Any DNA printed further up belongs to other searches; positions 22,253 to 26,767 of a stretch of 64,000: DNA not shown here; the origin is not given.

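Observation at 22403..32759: Rnf complex apparently co-transcribed with a membrane GHL/DUF4015-like protein and a 1404-aa double HgdC-type activase fusion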

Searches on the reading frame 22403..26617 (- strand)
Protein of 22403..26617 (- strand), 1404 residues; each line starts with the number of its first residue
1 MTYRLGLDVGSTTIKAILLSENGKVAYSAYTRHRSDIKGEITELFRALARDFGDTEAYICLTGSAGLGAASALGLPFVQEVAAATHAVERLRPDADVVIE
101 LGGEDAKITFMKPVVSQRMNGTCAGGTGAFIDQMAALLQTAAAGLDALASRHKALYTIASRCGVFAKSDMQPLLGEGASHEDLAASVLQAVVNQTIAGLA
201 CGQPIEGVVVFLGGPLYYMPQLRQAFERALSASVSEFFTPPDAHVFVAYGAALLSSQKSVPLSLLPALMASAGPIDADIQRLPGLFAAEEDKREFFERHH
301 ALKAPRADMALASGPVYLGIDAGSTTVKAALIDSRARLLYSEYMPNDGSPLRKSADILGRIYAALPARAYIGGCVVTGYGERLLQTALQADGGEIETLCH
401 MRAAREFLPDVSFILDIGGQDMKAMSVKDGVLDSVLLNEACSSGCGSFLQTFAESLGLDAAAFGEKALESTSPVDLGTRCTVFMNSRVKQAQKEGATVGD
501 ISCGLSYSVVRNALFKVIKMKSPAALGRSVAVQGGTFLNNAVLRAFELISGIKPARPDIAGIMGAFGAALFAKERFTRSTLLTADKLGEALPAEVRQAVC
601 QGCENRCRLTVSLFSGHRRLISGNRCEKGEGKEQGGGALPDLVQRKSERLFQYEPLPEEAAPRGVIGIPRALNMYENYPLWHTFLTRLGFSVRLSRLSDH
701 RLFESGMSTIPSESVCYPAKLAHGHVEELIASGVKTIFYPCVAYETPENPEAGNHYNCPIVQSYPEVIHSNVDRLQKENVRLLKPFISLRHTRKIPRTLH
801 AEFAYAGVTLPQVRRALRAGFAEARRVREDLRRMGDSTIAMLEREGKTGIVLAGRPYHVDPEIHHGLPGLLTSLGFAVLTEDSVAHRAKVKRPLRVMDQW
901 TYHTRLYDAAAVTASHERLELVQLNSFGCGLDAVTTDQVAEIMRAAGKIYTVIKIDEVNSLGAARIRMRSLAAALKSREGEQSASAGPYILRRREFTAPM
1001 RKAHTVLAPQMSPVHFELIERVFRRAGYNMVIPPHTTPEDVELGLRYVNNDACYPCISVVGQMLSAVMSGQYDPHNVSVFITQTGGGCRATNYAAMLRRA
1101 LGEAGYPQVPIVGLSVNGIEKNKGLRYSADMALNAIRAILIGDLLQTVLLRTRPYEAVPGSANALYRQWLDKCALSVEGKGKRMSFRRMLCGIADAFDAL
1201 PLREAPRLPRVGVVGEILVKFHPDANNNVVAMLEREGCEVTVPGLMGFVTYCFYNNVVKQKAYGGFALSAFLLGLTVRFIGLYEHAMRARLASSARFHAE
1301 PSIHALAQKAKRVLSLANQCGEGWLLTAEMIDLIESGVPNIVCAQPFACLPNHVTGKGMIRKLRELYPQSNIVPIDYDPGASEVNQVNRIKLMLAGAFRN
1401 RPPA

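Call 4: search_protein_families(library=pfam, proteins=[window:22403-26617:-])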
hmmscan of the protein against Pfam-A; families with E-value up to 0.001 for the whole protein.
window:22403-26617:- (1404 aa): 4 families
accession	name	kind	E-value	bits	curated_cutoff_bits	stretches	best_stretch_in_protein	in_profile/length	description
PF09989.15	DUF2229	-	2.3e-85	286.1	29.4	1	666-884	2-218/218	CoA enzyme activase uncharacterised domain (DUF2229)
PF01869.26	BcrAD_BadFG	-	1.2e-52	179.5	31.5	2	318-572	1-271/271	BadF/BadG/BcrA/BcrD ATPase family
PF01548.23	DEDD_Tnp_IS110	-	6.4e-07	29.7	29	0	5-74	1-67/155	Transposase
PF00370.27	FGGY_N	-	4.3e-06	27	28.8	0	3-38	1-36/245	FGGY family of carbohydrate kinases, N-terminal domain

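Call 5: search_protein_families(library=ncbifam, proteins=[window:22403-26617:-])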
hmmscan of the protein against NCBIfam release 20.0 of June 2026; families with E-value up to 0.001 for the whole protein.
window:22403-26617:- (1404 aa): 6 families
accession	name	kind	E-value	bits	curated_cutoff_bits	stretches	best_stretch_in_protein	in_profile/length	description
TIGR00241.1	CoA_E_activ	domain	2.4e-63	214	125.4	2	317-570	2-247/248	acyl-CoA dehydratase activase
TIGR03286.1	methan_mark_15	hypoth_equivalog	1.7e-33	116.2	455.75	2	316-572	145-401/404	methanogenesis marker 15 protein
TIGR02259.1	benz_CoA_red_A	equivalog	1.1e-29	103.4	578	2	356-544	215-399/432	benzoyl-CoA reductase subunit A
TIGR03192.1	benz_CoA_bzdQ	equivalog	2.7e-22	79.6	380.2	2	316-572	33-286/293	benzoyl-CoA reductase, bzd-type, subunit Q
TIGR02261.1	benz_CoA_red_D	equivalog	2.4e-16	59.7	312.85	2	5-253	4-260/262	benzoyl-CoA reductase subunit D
NF009842.0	PRK13317.1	equivalog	2.2e-07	30.5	234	0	1-37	1-27/277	type II pantothenate kinase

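Call 12: find_homologous_proteins(query=window:22403-26617:-, max_evalue=1e-20)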
Query window:22403-26617:- (1404 aa): 8000 proteins with E <= 1e-20 among 8000 candidates; the best 120 are listed.
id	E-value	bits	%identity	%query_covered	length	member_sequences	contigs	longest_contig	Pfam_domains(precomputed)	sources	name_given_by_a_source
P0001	0.0e+0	3171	100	100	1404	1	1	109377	PF01869.27,PF00370.28,PF01548.24,PF09989.16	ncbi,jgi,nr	ncbi:MAG: 2-hydroxyacyl-CoA dehydratase [Oscillospiraceae bacterium]|jgi:activator of 2-hydroxygluta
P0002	0.0e+0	2272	71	100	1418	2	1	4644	PF01869.27,PF01548.24,PF09989.16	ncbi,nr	ncbi:MAG: 2-hydroxyacyl-CoA dehydratase [Oscillospiraceae bacterium]|nr:2-hydroxyacyl-CoA dehydratas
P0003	0.0e+0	2271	71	99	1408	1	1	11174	PF01869.27,PF01548.24,PF09989.16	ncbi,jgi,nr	ncbi:MAG: 2-hydroxyacyl-CoA dehydratase [Oscillospiraceae bacterium]|jgi:activator of 2-hydroxygluta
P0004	0.0e+0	2140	67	100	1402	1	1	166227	PF01869.27,PF09989.16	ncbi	-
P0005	0.0e+0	2106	66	100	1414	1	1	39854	PF01869.27,PF01548.24,PF09989.16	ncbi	-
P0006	0.0e+0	2042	65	100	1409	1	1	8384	PF01869.27,PF00370.28,PF09989.16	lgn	-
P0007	0.0e+0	2037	65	99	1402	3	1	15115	PF01869.27,PF09989.16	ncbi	-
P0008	0.0e+0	2030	64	100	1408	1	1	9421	PF01869.27,PF09989.16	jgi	jgi:predicted CoA-substrate-specific enzyme activase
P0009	0.0e+0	2023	65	100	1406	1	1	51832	PF01869.27,PF09989.16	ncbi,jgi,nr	ncbi:MAG: 2-hydroxyacyl-CoA dehydratase [Oscillospiraceae bacterium]|jgi:predicted CoA-substrate-spe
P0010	0.0e+0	2022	64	100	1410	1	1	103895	PF01869.27,PF09989.16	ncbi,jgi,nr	ncbi:MAG: 2-hydroxyacyl-CoA dehydratase [Oscillospiraceae bacterium]|jgi:predicted CoA-substrate-spe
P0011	0.0e+0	1993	63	100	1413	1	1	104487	PF01869.27,PF09989.16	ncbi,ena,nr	ncbi:MAG: 2-hydroxyacyl-CoA dehydratase [Oscillospiraceae bacterium]|nr:2-hydroxyacyl-CoA dehydratas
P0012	0.0e+0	1988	64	100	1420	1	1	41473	PF01869.27,PF09989.16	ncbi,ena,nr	ncbi:MAG: 2-hydroxyacyl-CoA dehydratase [Oscillospiraceae bacterium]|nr:2-hydroxyacyl-CoA dehydratas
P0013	0.0e+0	1988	64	99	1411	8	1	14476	PF01869.27,PF09989.16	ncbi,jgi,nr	ncbi:MAG: 2-hydroxyacyl-CoA dehydratase [Oscillospiraceae bacterium]|jgi:activator of 2-hydroxygluta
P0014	0.0e+0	1984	62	99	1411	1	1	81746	PF01869.27,PF09989.16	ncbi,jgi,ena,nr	ncbi:MAG: 2-hydroxyacyl-CoA dehydratase [Oscillospiraceae bacterium]|nr:2-hydroxyacyl-CoA dehydratas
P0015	0.0e+0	1977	63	100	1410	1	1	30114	PF01869.27,PF09989.16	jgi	jgi:predicted CoA-substrate-specific enzyme activase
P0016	0.0e+0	1948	62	100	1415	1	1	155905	PF01869.27,PF09989.16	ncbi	-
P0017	0.0e+0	1942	62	99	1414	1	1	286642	PF01869.27,PF09989.16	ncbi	-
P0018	0.0e+0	1907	61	99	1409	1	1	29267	PF01869.27,PF09989.16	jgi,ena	-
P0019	0.0e+0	1868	59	100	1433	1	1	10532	PF01869.27,PF01548.24,PF09989.16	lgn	-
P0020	0.0e+0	1863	64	92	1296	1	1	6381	PF01869.27,PF09989.16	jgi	jgi:predicted CoA-substrate-specific enzyme activase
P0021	0.0e+0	1862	58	100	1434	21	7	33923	PF01869.27,PF09989.16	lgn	-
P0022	0.0e+0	1861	58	100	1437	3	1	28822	PF01869.27,PF09989.16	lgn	-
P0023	0.0e+0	1848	59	100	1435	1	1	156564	PF01869.27,PF09989.16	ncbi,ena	-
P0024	0.0e+0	1846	58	100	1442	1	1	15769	PF01869.27,PF09989.16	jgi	jgi:predicted CoA-substrate-specific enzyme activase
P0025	0.0e+0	1841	58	100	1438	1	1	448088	PF01869.27,PF09989.16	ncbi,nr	ncbi:MAG: acyl-CoA dehydratase activase-related protein [Clostridiaceae bacterium]|nr:acyl-CoA dehyd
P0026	0.0e+0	1839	58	100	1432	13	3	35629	PF01869.27,PF09989.16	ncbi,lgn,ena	-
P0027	0.0e+0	1834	58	100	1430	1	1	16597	PF01869.27,PF09989.16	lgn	-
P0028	0.0e+0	1829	57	100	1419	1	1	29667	PF01869.27,PF00370.28,PF09989.16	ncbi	-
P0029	0.0e+0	1823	58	99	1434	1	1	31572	PF01869.27,PF09989.16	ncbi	-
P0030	0.0e+0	1821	58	100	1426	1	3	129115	PF01869.27,PF09989.16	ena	-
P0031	0.0e+0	1811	58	99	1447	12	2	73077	PF01869.27,PF09989.16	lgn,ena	-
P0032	0.0e+0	1807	58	99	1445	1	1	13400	PF01869.27,PF09989.16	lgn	-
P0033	0.0e+0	1806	58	99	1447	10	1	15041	PF01869.27,PF09989.16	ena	-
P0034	0.0e+0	1805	58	100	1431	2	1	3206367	PF01869.27,PF09989.16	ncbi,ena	-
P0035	0.0e+0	1802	57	100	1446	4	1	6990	PF01869.27,PF09989.16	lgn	-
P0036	0.0e+0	1802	56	100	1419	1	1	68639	PF01869.27,PF00370.28,PF09989.16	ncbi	-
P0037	0.0e+0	1800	57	100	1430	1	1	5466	PF01869.27,PF09989.16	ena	-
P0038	0.0e+0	1799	58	100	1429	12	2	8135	PF01869.27,PF09989.16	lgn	-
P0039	0.0e+0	1798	57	100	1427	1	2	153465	PF01869.27,PF09989.16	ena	-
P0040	0.0e+0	1797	59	100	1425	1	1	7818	PF01869.27,PF09989.16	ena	-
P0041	0.0e+0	1796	59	100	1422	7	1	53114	PF01869.27,PF09989.16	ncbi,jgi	ncbi:MAG: acyl-CoA dehydratase activase-related protein [Christensenellales bacterium]|jgi:predicted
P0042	0.0e+0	1795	57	100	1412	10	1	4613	PF01869.27,PF09989.16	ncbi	-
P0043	0.0e+0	1794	56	100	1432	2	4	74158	PF01869.27,PF09989.16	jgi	jgi:predicted CoA-substrate-specific enzyme activase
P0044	0.0e+0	1788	57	99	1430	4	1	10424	PF01869.27,PF01548.24,PF09989.16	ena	-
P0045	0.0e+0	1786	57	100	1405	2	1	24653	PF01869.27,PF09989.16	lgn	-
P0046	0.0e+0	1786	57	100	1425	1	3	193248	PF01869.27,PF09989.16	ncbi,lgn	-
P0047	0.0e+0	1785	57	100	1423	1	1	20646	PF01869.27,PF01548.24,PF09989.16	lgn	-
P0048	0.0e+0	1784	56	99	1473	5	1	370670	PF01869.27,PF09989.16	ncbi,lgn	-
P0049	0.0e+0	1784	57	100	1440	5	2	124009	PF01869.27,PF09989.16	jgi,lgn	-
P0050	0.0e+0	1784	57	100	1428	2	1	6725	PF01869.27,PF09989.16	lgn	-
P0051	0.0e+0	1781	56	100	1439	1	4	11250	PF01869.27,PF09989.16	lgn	-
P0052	0.0e+0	1780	57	100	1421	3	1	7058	PF01869.27,PF09989.16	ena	-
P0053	0.0e+0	1779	57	100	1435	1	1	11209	PF01869.27,PF09989.16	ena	-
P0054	0.0e+0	1778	57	99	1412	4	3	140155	PF01869.27,PF09989.16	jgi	jgi:predicted CoA-substrate-specific enzyme activase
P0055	0.0e+0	1778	56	100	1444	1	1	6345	PF01869.27,PF09989.16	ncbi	-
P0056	0.0e+0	1777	57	100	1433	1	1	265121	PF01869.27,PF09989.16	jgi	-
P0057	0.0e+0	1777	57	99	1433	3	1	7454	PF01869.27,PF09989.16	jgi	jgi:predicted CoA-substrate-specific enzyme activase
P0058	0.0e+0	1776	57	100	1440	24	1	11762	PF01869.27,PF09989.16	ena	-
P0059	0.0e+0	1776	57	100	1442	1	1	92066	PF01869.27,PF09989.16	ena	-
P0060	0.0e+0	1775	57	100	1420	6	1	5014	PF01869.27,PF09989.16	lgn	-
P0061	0.0e+0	1774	58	100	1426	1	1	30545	PF01869.27,PF09989.16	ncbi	-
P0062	0.0e+0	1773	56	100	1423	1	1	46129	PF01869.27,PF09989.16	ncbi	ncbi:MAG: acyl-CoA dehydratase activase-related protein [Saccharofermentanales bacterium]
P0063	0.0e+0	1772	58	100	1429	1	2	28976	PF01869.27,PF09989.16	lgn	-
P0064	0.0e+0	1770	57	100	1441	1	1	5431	PF01869.27,PF09989.16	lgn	-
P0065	0.0e+0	1768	56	99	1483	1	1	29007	PF01869.27,PF09989.16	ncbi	-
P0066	0.0e+0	1767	56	100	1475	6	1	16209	PF01869.27,PF09989.16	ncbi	-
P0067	0.0e+0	1766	56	100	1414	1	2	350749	PF01869.27,PF09989.16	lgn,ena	-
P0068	0.0e+0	1763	55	99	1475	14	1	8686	PF01869.27,PF09989.16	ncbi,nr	ncbi:MAG: 2-hydroxyacyl-CoA dehydratase [Clostridiales bacterium]|nr:2-hydroxyacyl-CoA dehydratase [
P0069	0.0e+0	1763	56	100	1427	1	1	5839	PF01869.27,PF09989.16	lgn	-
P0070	0.0e+0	1763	54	99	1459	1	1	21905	PF01869.27,PF09989.16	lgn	-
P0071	0.0e+0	1763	54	99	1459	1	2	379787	PF01869.27,PF09989.16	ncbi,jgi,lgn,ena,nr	ncbi:MAG: 2-hydroxyglutaryl-CoA dehydratase [Clostridiaceae bacterium]|nr:2-hydroxyglutaryl-CoA dehy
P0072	0.0e+0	1762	56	100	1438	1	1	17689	PF01869.27,PF09989.16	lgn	-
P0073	0.0e+0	1762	55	99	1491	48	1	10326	PF01869.27,PF09989.16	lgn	-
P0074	0.0e+0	1761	54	99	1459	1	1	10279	PF01869.27,PF09989.16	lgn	-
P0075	0.0e+0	1761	56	100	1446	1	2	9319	PF01869.27,PF09989.16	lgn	-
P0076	0.0e+0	1760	56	100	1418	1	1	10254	PF01869.27,PF00480.27,PF00370.28,PF01548.24,PF09989.16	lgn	-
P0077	0.0e+0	1758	56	100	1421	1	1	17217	PF01869.27,PF01548.24,PF09989.16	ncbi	-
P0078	0.0e+0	1757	57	100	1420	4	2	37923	PF01869.27,PF09989.16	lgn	-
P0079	0.0e+0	1756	56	100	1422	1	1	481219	PF01869.27,PF09989.16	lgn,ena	-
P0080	0.0e+0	1755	54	99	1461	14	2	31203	PF01869.27,PF09989.16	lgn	-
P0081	0.0e+0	1755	55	100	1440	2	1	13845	PF01869.27,PF09989.16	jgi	-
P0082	0.0e+0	1754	55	99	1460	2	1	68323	PF01869.27,PF09989.16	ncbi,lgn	-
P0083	0.0e+0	1753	56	100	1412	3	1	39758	PF01869.27,PF09989.16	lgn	-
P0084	0.0e+0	1753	56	100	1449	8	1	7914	PF01869.27,PF09989.16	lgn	-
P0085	0.0e+0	1751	55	99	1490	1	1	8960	PF01869.27,PF09989.16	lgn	-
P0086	0.0e+0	1750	57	99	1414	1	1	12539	PF01869.27,PF09989.16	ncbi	-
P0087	0.0e+0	1746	54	99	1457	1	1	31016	PF01869.27,PF09989.16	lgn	-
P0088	0.0e+0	1744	57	100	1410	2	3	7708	PF01869.27,PF09989.16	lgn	-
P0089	0.0e+0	1743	54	99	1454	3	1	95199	PF01869.27,PF09989.16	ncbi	-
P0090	0.0e+0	1743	55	100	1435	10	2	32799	PF01869.27,PF00370.28,PF01548.24,PF09989.16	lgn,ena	-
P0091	0.0e+0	1742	54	99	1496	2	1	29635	PF01869.27,PF09989.16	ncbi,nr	ncbi:MAG: 2-hydroxyacyl-CoA dehydratase [Clostridiales bacterium]|nr:2-hydroxyacyl-CoA dehydratase [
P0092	0.0e+0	1741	56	100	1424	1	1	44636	PF01869.27,PF09989.16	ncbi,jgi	ncbi:MAG: acyl-CoA dehydratase activase-related protein [Christensenellales bacterium]|jgi:predicted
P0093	0.0e+0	1741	54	99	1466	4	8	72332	PF01869.27,PF09989.16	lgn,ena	-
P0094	0.0e+0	1741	56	100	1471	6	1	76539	PF01869.27,PF09989.16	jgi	jgi:predicted CoA-substrate-specific enzyme activase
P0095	0.0e+0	1740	57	99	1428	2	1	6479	PF01869.27,PF09989.16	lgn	-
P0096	0.0e+0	1740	56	100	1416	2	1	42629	PF01869.27,PF09989.16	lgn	-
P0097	0.0e+0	1738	55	100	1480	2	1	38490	PF01869.27,PF09989.16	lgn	-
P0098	0.0e+0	1738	55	100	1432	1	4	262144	PF01869.27,PF00370.28,PF01548.24,PF09989.16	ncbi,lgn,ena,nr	ncbi:MAG: 2-hydroxyacyl-CoA dehydratase [Clostridia bacterium]|nr:2-hydroxyacyl-CoA dehydratase [Clo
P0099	0.0e+0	1737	56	100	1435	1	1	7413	PF01869.27,PF09989.16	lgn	-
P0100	0.0e+0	1737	55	99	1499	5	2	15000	PF01869.27,PF09989.16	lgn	-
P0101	0.0e+0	1736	-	-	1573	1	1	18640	PF01869.27,PF00480.27,PF09989.16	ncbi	-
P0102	0.0e+0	1735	54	99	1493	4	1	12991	PF01869.27,PF09989.16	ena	-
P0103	0.0e+0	1734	55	100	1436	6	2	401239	PF01869.27,PF00370.28,PF09989.16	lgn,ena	-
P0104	0.0e+0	1733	56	99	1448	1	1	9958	PF01869.27,PF09989.16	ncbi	-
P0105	0.0e+0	1732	55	100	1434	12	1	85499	PF01869.27,PF01548.24,PF09989.16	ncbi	-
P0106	0.0e+0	1732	54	99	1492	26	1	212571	PF01869.27,PF09989.16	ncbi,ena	ncbi:MAG: acyl-CoA dehydratase activase-related protein [Eubacteriales bacterium]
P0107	0.0e+0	1731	54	99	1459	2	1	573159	PF01869.27,PF09989.16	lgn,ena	-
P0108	0.0e+0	1730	55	99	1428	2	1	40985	PF01869.27,PF00370.28,PF01548.24,PF09989.16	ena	-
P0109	0.0e+0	1730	56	100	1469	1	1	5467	PF01869.27,PF09989.16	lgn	-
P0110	0.0e+0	1730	55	100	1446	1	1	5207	PF01869.27,PF09989.16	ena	-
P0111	0.0e+0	1729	54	100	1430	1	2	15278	PF01869.27,PF01548.24,PF09989.16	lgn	-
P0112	0.0e+0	1729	55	100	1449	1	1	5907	PF01869.27,PF01548.24,PF09989.16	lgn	-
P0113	0.0e+0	1728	54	99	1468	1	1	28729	PF01869.27,PF09989.16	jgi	-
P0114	0.0e+0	1728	56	100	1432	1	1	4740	PF01869.27,PF09989.16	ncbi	ncbi:MAG: acyl-CoA dehydratase activase-related protein [Saccharofermentanales bacterium]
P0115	0.0e+0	1728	55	100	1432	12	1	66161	PF01869.27,PF01548.24,PF09989.16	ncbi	-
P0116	0.0e+0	1728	53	99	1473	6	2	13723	PF01869.27,PF09989.16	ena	-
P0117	0.0e+0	1727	55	100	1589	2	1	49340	PF01869.27,PF09989.16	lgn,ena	-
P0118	0.0e+0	1727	55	100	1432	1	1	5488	PF01869.27,PF01548.24,PF09989.16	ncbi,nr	ncbi:MAG: 2-hydroxyacyl-CoA dehydratase [Oscillospiraceae bacterium]|nr:2-hydroxyacyl-CoA dehydratas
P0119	0.0e+0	1727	54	99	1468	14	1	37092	PF01869.27,PF09989.16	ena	-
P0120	0.0e+0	1727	55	100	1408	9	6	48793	PF01869.27,PF09989.16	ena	-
